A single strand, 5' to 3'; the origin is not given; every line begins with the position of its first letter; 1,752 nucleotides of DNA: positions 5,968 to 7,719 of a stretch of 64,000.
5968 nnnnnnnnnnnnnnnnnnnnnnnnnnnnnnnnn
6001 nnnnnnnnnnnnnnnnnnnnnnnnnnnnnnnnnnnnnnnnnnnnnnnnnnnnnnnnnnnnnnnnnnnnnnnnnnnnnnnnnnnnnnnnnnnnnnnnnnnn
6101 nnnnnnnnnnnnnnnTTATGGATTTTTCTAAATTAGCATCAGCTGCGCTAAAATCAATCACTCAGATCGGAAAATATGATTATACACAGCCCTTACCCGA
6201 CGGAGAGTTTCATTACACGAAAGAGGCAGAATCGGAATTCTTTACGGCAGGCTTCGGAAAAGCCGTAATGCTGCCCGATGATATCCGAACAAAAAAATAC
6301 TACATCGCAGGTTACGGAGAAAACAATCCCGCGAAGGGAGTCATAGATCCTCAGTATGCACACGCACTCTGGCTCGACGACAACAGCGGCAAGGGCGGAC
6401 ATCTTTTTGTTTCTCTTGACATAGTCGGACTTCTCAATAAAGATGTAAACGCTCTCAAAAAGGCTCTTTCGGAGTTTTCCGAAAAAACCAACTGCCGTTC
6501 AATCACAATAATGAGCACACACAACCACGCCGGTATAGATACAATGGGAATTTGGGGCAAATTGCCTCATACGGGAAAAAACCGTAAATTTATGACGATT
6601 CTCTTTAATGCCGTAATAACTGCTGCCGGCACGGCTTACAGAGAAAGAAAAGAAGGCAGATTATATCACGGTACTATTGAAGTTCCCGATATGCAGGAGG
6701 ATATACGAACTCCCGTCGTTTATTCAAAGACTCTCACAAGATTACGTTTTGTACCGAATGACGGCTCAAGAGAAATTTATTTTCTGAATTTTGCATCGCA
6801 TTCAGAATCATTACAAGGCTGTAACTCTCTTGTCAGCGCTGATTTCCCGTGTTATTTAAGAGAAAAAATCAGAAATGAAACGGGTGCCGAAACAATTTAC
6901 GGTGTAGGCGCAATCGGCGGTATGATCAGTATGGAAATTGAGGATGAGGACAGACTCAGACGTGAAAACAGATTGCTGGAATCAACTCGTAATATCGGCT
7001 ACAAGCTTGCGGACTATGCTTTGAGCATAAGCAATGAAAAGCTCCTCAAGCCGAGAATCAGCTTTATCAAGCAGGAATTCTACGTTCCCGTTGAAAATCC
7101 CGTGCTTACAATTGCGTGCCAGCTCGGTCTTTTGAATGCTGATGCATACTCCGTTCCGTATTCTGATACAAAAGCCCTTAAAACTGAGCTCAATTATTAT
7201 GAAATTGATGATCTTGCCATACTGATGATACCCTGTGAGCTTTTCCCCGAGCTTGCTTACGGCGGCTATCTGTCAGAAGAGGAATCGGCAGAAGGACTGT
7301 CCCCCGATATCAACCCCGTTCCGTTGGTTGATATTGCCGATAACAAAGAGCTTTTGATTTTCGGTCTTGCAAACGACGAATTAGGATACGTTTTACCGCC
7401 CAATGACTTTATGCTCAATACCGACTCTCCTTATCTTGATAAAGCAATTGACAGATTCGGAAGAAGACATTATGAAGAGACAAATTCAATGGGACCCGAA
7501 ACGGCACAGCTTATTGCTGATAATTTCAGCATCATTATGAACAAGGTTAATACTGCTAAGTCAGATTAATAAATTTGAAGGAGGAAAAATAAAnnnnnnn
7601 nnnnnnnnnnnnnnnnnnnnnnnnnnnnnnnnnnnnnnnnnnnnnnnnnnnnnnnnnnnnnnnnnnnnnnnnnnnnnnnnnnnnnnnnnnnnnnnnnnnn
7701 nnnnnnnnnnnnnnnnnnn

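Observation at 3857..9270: Operon of a GtrA-family membrane protein plus three tandem neutral-ceramidase-like paralogues, only the last one secreted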

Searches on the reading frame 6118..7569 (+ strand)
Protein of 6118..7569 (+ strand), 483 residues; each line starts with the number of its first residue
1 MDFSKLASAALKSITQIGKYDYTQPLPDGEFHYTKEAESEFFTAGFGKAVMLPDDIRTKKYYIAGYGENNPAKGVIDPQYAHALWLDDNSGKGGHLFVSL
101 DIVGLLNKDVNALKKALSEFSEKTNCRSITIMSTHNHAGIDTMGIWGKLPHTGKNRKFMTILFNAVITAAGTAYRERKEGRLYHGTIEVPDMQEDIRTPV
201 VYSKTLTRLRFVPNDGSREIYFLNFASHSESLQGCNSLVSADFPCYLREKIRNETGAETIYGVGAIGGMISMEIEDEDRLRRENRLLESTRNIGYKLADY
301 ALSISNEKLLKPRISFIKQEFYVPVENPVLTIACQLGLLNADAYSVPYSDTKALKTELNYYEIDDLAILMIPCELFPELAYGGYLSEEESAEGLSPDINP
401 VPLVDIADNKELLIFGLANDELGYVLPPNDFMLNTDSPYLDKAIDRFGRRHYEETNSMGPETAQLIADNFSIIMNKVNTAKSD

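Call 3: search_protein_families(library=pfam, proteins=[window:6118-7569:+], max_evalue=0.1)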
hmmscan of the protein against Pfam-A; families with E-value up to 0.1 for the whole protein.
window:6118-7569:+ (483 aa): 1 family
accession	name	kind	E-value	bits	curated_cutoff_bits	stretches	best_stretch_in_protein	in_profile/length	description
PF04734.18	Ceramidase_alk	-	5.6e-09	35.6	32.1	1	63-242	19-217/509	Neutral/alkaline non-lysosomal ceramidase, N-terminal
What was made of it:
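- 6118..7569 (+): par2: ceramidase-like hydrolase (483 aa), no signal peptide; the most widespread and most conserved subfamily. Pfam PF04734 at 35.6 bits against a cut-off of 32.1 (call 3).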

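Call 4: search_protein_families(library=ncbifam, proteins=[window:6118-7569:+], max_evalue=0.1)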
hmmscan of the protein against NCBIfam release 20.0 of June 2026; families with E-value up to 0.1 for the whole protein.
window:6118-7569:+ (483 aa): 0 families

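Call 8: search_solved_structures(query=window:6118-7569:+, max_evalue=10, show_alignments=2)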
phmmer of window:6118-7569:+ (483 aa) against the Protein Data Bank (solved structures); distinct sequences matched with E-value up to 10: 1.
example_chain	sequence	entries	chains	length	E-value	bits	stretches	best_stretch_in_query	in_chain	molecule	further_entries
4wgk_A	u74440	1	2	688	0.068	15.3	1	63-214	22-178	Neutral ceramidase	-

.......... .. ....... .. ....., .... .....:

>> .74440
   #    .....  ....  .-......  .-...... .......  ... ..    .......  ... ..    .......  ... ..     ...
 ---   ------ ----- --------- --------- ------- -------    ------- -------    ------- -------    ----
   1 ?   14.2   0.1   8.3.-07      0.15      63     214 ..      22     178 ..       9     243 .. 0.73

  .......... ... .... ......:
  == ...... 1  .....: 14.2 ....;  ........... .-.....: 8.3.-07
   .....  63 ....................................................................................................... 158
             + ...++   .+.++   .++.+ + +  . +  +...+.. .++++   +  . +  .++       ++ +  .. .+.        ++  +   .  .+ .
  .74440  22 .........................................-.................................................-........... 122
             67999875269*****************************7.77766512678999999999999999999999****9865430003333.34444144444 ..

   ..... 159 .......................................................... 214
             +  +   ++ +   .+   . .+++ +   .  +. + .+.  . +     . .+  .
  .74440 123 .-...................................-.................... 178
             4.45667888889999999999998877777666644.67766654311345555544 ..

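Call 12: find_homologous_proteins(query=window:6118-7569:+, max_evalue=0.001)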
Query window:6118-7569:+ (483 aa): 1462 proteins with E <= 0.001 among 8000 candidates; the best 120 are listed.
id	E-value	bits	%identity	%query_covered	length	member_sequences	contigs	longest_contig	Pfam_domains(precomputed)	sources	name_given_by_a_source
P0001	0.0e+0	1051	94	100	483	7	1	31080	PF04734.19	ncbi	-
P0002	0.0e+0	1018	91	100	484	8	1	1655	PF04734.19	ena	-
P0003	0.0e+0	1009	90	100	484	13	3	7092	PF04734.19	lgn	-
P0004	1.8e-297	1005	90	100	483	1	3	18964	PF04734.19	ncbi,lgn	-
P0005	2.7e-296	1001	89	100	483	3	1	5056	PF04734.19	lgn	-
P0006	2.7e-294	994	88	100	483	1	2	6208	PF04734.19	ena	-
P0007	2.3e-293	991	88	100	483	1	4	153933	PF04734.19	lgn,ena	-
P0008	3.9e-293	991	88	100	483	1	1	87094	PF04734.19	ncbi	-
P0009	6.5e-293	990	87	100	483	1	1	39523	PF04734.19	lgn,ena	-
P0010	1.5e-292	989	88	100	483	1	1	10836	PF04734.19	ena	-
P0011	2.0e-292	988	88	100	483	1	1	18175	PF04734.19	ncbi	-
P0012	2.4e-292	988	88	100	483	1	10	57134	PF04734.19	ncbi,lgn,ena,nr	ncbi:MAG: hypothetical protein IJO68_08790 [Clostridia bacterium]|nr:hypothetical protein [Clostridi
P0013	4.9e-292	987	88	100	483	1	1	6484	PF04734.19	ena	-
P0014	6.1e-292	987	88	100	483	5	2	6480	PF04734.19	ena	-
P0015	6.2e-292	987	88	100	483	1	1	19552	PF04734.19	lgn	-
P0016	8.7e-292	986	87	100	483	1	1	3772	PF04734.19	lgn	-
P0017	1.5e-290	982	88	100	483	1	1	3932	PF04734.19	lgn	-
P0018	2.7e-290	981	87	100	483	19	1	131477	PF04734.19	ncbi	-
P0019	9.5e-290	979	87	100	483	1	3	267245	PF04734.19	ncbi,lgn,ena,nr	ncbi:MAG: hypothetical protein J6A97_07280 [Clostridia bacterium]|nr:hypothetical protein [Clostridi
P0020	1.5e-287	972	86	100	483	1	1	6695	PF04734.19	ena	-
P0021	5.6e-286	967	87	100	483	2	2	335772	PF04734.19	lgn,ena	-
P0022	1.4e-285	966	86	100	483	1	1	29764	PF04734.19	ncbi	-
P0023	2.9e-285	965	87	100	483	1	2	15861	PF04734.19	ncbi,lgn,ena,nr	ncbi:MAG: hypothetical protein IKL10_10665 [Clostridia bacterium]|nr:hypothetical protein [Clostridi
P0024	5.3e-285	964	87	100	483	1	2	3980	PF04734.19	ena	-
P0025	2.3e-284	962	86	100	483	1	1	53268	PF04734.19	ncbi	-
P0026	5.3e-284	960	86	100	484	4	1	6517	PF04734.19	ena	-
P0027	3.3e-283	958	85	100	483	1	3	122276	PF04734.19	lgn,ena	-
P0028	5.6e-283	957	86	100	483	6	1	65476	PF04734.19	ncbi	-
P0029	4.0e-282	954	85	100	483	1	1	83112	PF04734.19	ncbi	-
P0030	1.5e-281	952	85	100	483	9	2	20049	PF04734.19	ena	-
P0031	2.0e-280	949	84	100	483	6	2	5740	PF04734.19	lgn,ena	-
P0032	5.6e-280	947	84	100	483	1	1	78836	PF04734.19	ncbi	-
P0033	1.1e-279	946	84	100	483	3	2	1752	PF04734.19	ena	-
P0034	4.2e-278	941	84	100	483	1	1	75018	PF04734.19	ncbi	-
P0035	2.5e-277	938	85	100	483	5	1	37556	PF04734.19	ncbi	-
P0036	1.1e-273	926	83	100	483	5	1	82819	PF04734.19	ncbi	-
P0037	6.1e-273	924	84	100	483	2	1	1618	PF04734.19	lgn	-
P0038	1.3e-272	923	82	100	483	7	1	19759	PF04734.19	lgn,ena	-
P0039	8.6e-272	920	82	100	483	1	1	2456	PF04734.19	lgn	-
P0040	1.1e-269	913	82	100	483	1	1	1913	PF04734.19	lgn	-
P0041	3.6e-264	895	80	100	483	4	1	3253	PF04734.19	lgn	-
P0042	1.5e-261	886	78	100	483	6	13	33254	PF04734.19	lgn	-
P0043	1.5e-260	883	80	100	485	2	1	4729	PF04734.19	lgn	-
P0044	1.8e-258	876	80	100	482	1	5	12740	PF04734.19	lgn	-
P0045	2.1e-256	869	78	100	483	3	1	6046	PF04734.19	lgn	-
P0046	2.1e-255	866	77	100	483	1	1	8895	PF04734.19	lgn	-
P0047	1.4e-253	860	78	100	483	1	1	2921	PF04734.19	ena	-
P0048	4.9e-251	852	76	100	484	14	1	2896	PF04734.19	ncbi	-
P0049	5.5e-251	852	76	100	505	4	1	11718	PF04734.19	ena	-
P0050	1.7e-248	843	75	100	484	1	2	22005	PF04734.19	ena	-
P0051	7.4e-246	835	76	100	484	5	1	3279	PF04734.19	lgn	-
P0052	2.1e-245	833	75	100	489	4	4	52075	PF04734.19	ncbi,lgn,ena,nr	ncbi:MAG: hypothetical protein IJK89_09285 [Clostridia bacterium]|nr:hypothetical protein [Clostridi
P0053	6.1e-243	825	73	100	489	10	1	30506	PF04734.19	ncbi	-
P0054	2.1e-242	823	73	100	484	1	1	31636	PF04734.19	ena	-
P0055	5.2e-242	822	73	100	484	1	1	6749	PF04734.19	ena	-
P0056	6.0e-242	822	74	100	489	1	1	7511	PF04734.19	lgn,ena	-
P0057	3.9e-241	819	73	100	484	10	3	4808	PF04734.19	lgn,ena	-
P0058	5.4e-241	819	74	100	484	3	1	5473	PF04734.19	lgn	-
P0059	5.3e-238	809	75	99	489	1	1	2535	PF04734.19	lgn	-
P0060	7.1e-238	808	73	100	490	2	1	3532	PF04734.19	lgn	-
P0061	7.1e-238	808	75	99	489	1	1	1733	PF04734.19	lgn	-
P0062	7.5e-238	808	73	100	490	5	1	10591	PF04734.19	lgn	-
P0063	5.1e-236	802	74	99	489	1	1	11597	PF04734.19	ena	-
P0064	8.8e-234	795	72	99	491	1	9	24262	PF04734.19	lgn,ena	-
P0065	1.3e-233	794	72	100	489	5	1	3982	PF04734.19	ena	-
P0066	1.6e-233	794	72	100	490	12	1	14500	PF04734.19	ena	-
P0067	2.3e-233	793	72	100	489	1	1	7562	PF04734.19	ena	-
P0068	1.0e-232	791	72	99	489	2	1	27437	PF04734.19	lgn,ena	-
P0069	1.6e-232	791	73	99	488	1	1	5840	PF04734.19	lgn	-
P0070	3.1e-232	790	72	98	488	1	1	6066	PF04734.19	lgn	-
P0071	4.9e-232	789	74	99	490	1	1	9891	PF04734.19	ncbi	-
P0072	2.6e-231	787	71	100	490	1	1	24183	PF04734.19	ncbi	-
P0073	5.6e-231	786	71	100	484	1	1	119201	PF04734.19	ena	-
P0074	2.5e-230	783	71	100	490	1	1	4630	PF04734.19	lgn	-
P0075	4.4e-224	763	71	100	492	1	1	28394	PF04734.19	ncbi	-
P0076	1.5e-222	758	72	99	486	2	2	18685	PF04734.19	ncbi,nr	ncbi:MAG: hypothetical protein MJ177_03415 [Clostridia bacterium]|nr:hypothetical protein [Clostridi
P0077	2.4e-217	741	72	94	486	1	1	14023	PF04734.19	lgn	-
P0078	1.3e-215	735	70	95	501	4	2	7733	PF04734.19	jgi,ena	-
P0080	3.5e-214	730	67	100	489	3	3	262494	PF04734.19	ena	-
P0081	3.8e-210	717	65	100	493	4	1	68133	PF04734.19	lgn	-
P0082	1.0e-208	712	67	95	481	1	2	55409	PF04734.19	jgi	-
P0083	1.3e-208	712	64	100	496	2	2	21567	PF04734.19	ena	-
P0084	5.2e-205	700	67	95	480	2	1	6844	PF04734.19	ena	-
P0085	5.4e-205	700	67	94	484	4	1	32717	PF04734.19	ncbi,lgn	-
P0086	3.0e-204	697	64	99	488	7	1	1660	PF04734.19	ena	-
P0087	2.9e-203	694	63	99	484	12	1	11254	PF04734.19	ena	-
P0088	4.9e-203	693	67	94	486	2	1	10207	PF04734.19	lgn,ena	-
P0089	1.4e-202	692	64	99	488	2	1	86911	PF04734.19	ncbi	-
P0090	1.4e-202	692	68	95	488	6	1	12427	PF04734.19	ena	-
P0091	5.8e-202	690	63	99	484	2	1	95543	PF04734.19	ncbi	-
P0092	1.9e-201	688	64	100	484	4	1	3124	PF04734.19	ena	-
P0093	7.6e-201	686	66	94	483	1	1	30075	PF04734.19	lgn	-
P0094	1.6e-200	685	61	99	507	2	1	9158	PF04734.19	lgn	-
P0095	1.7e-200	685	65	98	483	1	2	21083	PF04734.19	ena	-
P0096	2.6e-200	685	61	99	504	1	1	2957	PF04734.19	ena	-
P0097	2.7e-200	684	63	98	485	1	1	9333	PF04734.19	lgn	-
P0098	6.2e-200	683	64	96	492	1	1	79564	PF04734.19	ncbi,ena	-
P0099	2.0e-199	682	67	94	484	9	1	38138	PF04734.19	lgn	-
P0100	2.1e-199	681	65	95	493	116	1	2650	PF04734.19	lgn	-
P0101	3.3e-199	681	61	99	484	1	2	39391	PF04734.19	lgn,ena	-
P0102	5.1e-199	680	63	98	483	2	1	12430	PF04734.19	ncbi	-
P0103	6.8e-199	680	65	95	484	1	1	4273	PF04734.19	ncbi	-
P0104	7.3e-199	680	67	92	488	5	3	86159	PF04734.19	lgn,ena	-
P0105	7.8e-199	680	66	96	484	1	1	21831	PF04734.19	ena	-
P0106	9.6e-199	679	61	99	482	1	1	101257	PF04734.19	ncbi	-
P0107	1.5e-198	679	66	94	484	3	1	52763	PF04734.19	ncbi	-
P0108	2.1e-198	678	65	95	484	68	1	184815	PF04734.19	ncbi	-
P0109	2.6e-198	678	65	94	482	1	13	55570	PF04734.19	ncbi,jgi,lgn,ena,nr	ncbi:MAG: hypothetical protein E7530_06980 [Ruminococcaceae bacterium]|nr:hypothetical protein [Osci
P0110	2.9e-198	678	60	99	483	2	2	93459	PF04734.19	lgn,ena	-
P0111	3.1e-198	678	65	94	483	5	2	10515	PF04734.19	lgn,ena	-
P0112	5.2e-198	677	64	99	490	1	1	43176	PF04734.19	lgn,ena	-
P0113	5.7e-198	677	63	98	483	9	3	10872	PF04734.19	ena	-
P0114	7.0e-198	676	65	95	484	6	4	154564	PF04734.19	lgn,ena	-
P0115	7.4e-198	676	65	95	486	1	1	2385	PF04734.19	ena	-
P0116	8.3e-198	676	65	94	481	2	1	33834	PF04734.19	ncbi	-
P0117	8.5e-198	676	65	94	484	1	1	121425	PF04734.19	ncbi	-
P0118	1.3e-197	676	65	94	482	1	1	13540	PF04734.19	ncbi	-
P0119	1.7e-197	675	65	94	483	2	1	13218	PF04734.19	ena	-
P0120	3.3e-197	674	66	92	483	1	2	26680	PF04734.19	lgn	-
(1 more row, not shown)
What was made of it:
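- Superfamily: Pfam PF04734 for par2 (call 3) and for almost all of its listed homologues (precomputed; call 12).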

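Call 16: find_related_loci(query=A1, collection=genome_contigs, flank=8000)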
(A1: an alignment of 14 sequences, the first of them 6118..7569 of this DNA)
Query A1 (483 aa) in genome_contigs; peptide patterns used: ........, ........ (x = any residue, [..] = any of these).
285 stretches matched a pattern; 261 encode a relative of the query (tblastn E <= 1e-3); the best 80 are kept; 80 distinct loci.
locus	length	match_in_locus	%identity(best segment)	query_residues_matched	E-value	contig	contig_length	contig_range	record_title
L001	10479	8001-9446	93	1-482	0e+0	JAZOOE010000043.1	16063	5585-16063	MAG: Acutalibacteraceae bacterium isolate T1900045633_YK20190327.MAGScoT_cleanbin_000026 SGB_8068_k141_680930, whole gen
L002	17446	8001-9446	91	1-482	0e+0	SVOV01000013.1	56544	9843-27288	MAG: Oscillospiraceae bacterium isolate SIG574 NODE_3265_length_56544_cov_1.701278, whole genome shotgun sequence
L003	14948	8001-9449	90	1-483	0e+0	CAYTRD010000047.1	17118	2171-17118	MAG TPA_asm: uncultured Ruminococcus sp. isolate SRP315200_co2_276 genome assembly, contig: NODE_3420_length_17118_cov_2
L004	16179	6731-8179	90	1-483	0e+0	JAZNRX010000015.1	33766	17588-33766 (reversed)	MAG: Acutalibacteraceae bacterium isolate T1900044812_TS20190278.MAGScoT_cleanbin_000022 SGB_2794_k141_2437661, whole ge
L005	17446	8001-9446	89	1-482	0e+0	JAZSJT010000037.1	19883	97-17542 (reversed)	MAG: Acutalibacteraceae bacterium isolate T1900044564_TS20190030.MAGScoT_cleanbin_000005 SGB_384_k141_1946613, whole gen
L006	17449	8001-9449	89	1-483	0e+0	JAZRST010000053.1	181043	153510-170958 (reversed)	MAG: Acutalibacteraceae bacterium isolate T1900045345_YK20190035.MAGScoT_cleanbin_000030 SGB_6705_k141_1470001, whole ge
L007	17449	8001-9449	88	1-483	0e+0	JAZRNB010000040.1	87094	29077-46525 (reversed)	MAG: Acutalibacteraceae bacterium isolate T1900045414_YK20190104.MAGScoT_cleanbin_000030 SGB_7023_k141_2348495, whole ge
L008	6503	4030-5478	87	1-483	0e+0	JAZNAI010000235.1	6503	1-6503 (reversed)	MAG: Acutalibacteraceae bacterium isolate T1900044747_TS20190213.MAGScoT_cleanbin_000069 SGB_2132_k141_1893322, whole ge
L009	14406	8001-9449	87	1-483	0e+0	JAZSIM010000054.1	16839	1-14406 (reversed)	MAG: Acutalibacteraceae bacterium isolate T1900044571_TS20190037.MAGScoT_cleanbin_000006 SGB_435_k141_2115301, whole gen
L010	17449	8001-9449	87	1-483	0e+0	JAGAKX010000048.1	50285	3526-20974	MAG: Clostridia bacterium isolate RGIG8536 Water_deer_Cecum-2__c461652, whole genome shotgun sequence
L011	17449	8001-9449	86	1-483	0e+0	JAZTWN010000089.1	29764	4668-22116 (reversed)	MAG: Acutalibacteraceae bacterium isolate T1900045333_YK20190022.MAGScoT_cleanbin_000027 SGB_6554_k141_338600, whole gen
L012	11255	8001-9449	87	1-483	0e+0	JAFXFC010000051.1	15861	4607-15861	MAG: Clostridia bacterium isolate RGIG6358 Sheep_Rectum-4__c707763, whole genome shotgun sequence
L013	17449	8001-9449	85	1-483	0e+0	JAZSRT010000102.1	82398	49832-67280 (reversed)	MAG: Acutalibacteraceae bacterium isolate T1900044536_TS20190002.MAGScoT_cleanbin_000026 SGB_16_k141_1819809, whole geno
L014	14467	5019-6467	84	1-483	0e+0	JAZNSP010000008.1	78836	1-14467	MAG: Acutalibacteraceae bacterium isolate T1900044809_TS20190275.MAGScoT_cleanbin_000006 SGB_2769_k141_1311889, whole ge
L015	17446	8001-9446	85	1-482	0e+0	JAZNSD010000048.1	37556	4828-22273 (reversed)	MAG: Acutalibacteraceae bacterium isolate T1900044811_TS20190277.MAGScoT_cleanbin_000010 SGB_2785_k141_1258108, whole ge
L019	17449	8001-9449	75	1-483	0e+0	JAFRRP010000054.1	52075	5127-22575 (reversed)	MAG: Clostridia bacterium isolate RGIG2737 Goat_Omasum-4__c455474, whole genome shotgun sequence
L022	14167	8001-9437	72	5-482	0e+0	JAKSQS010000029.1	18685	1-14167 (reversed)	MAG: Clostridia bacterium isolate Horse_feces235 MAG235_29, whole genome shotgun sequence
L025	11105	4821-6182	68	26-482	0e+0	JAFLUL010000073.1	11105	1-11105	MAG: Oscillospiraceae bacterium isolate HAN078 Seq73, whole genome shotgun sequence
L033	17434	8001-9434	63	5-482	0e+0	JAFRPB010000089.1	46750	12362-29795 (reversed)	MAG: Clostridia bacterium isolate RGIG2671 Goat_Omasum-2__c242151, whole genome shotgun sequence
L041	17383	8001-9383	65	19-478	0e+0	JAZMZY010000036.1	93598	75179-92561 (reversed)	MAG: Acutalibacteraceae bacterium isolate T1900044749_TS20190415.MAGScoT_cleanbin_000015 SGB_2162_k141_538002, whole gen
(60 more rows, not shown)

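Call 26: search_protein_families(library=pfam, proteins=[L041:4196-4909:+, L041:4913-6079:+, L041:6099-7412:+, L041:7409-7924:+, L041:7926-9389:+], max_evalue=0.01)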
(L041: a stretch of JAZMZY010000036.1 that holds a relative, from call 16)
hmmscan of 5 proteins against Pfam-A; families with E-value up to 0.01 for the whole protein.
L041:4196-4909:+ (237 aa): 2 families
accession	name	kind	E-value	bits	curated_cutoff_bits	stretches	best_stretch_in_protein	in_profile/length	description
PF07947.19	YhhN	-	2e-19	70.4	25.6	1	56-232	23-182/182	YhhN family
PF04080.19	Per1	-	0.0059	16.8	25.3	1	28-163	84-220/257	Per1-like family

L041:4913-6079:+ (388 aa): 3 families
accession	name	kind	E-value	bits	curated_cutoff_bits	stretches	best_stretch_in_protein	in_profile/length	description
PF07973.19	tRNA_SAD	-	4.2e-11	43.1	24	1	181-218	1-38/44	Threonyl and Alanyl tRNA synthetase second additional domain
PF01411.24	tRNA-synt_2c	-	1.3e-09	37.6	30.3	1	27-89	482-551/552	tRNA synthetases class II (A)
PF02272.25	DHHA1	-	5.2e-06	27.3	25.9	1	299-375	10-90/102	DHHA1 domain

L041:6099-7412:+ (437 aa): 1 family
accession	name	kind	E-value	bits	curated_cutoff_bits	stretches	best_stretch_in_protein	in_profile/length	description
PF00753.33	Lactamase_B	-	1e-05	26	22.7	1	171-307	44-161/196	Metallo-beta-lactamase superfamily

L041:7409-7924:+ (171 aa): 3 families
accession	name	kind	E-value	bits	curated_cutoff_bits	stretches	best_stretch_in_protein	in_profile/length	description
PF01863.23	YgjP-like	-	7.4e-44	150.7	26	2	74-169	106-201/207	YgjP-like, metallopeptidase domain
PF08325.16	WLM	-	0.0002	22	26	1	133-166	82-115/190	WLM domain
PF10263.15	SprT-like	-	0.0021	18.3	25.6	1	101-147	20-74/108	SprT-like family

L041:7926-9389:+ (487 aa): 1 family
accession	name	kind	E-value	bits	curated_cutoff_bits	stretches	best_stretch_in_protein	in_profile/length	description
PF04734.18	Ceramidase_alk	-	1e-07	31.5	32.1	1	70-249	19-217/509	Neutral/alkaline non-lysosomal ceramidase, N-terminal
